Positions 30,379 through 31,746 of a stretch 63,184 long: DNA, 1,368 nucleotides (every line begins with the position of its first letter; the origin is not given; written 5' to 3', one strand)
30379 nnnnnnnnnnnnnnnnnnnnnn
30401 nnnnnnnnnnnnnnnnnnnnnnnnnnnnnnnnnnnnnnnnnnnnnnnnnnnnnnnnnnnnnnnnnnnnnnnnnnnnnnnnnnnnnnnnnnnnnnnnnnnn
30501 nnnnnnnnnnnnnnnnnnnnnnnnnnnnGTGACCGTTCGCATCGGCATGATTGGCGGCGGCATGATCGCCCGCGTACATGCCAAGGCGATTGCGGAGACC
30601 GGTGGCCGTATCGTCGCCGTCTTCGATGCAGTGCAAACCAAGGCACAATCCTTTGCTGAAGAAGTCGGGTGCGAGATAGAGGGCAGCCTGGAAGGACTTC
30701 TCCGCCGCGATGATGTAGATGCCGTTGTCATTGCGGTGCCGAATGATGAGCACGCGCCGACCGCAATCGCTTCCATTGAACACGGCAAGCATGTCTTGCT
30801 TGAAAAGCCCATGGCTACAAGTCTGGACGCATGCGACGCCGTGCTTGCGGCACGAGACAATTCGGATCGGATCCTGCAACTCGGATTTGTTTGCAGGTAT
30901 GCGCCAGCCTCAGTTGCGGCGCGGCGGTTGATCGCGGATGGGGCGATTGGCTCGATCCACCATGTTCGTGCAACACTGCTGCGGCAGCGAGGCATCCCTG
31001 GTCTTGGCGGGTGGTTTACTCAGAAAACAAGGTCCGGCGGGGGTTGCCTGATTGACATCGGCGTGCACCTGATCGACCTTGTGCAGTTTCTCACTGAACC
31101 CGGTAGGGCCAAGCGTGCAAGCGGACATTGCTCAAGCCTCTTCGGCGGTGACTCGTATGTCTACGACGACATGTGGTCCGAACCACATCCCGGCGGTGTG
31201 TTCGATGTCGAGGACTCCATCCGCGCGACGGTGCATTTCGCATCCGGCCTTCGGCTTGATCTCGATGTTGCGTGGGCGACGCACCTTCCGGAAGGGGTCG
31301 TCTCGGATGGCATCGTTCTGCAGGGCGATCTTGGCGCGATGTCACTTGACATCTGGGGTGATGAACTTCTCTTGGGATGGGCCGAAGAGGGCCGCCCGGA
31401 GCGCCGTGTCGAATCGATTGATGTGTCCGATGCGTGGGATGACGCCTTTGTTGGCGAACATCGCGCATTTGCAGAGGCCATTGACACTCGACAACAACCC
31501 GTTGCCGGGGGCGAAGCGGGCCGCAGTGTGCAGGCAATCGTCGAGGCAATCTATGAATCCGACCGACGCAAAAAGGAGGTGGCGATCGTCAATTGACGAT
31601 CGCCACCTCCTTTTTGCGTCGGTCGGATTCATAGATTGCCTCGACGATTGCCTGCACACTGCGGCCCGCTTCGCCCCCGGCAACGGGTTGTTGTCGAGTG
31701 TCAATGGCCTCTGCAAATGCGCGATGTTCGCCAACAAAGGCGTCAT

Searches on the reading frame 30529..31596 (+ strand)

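Call 13: search_protein_families(library=pfam, proteins=[window:30529-31596:+], max_evalue=0.001)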
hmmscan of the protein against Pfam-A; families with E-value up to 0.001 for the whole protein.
window:30529-31596:+ (355 aa): 4 families
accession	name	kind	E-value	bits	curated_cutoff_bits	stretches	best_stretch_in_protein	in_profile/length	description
PF01408.29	GFO_IDH_MocA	-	8.5e-27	94.7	24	1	3-120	1-120/120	Oxidoreductase family, NAD-binding Rossmann fold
PF22725.1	GFO_IDH_MocA_C3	-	1.8e-22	80.1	27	1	130-269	3-121/124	GFO/IDH/MocA C-terminal domain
PF02894.22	GFO_IDH_MocA_C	-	4.5e-17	63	22.9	1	132-352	1-217/218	Oxidoreductase family, C-terminal alpha/beta domain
PF03807.23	F420_oxidored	-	1.1e-05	26.4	21.6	1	4-83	1-79/94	NADP oxidoreductase coenzyme F420-dependent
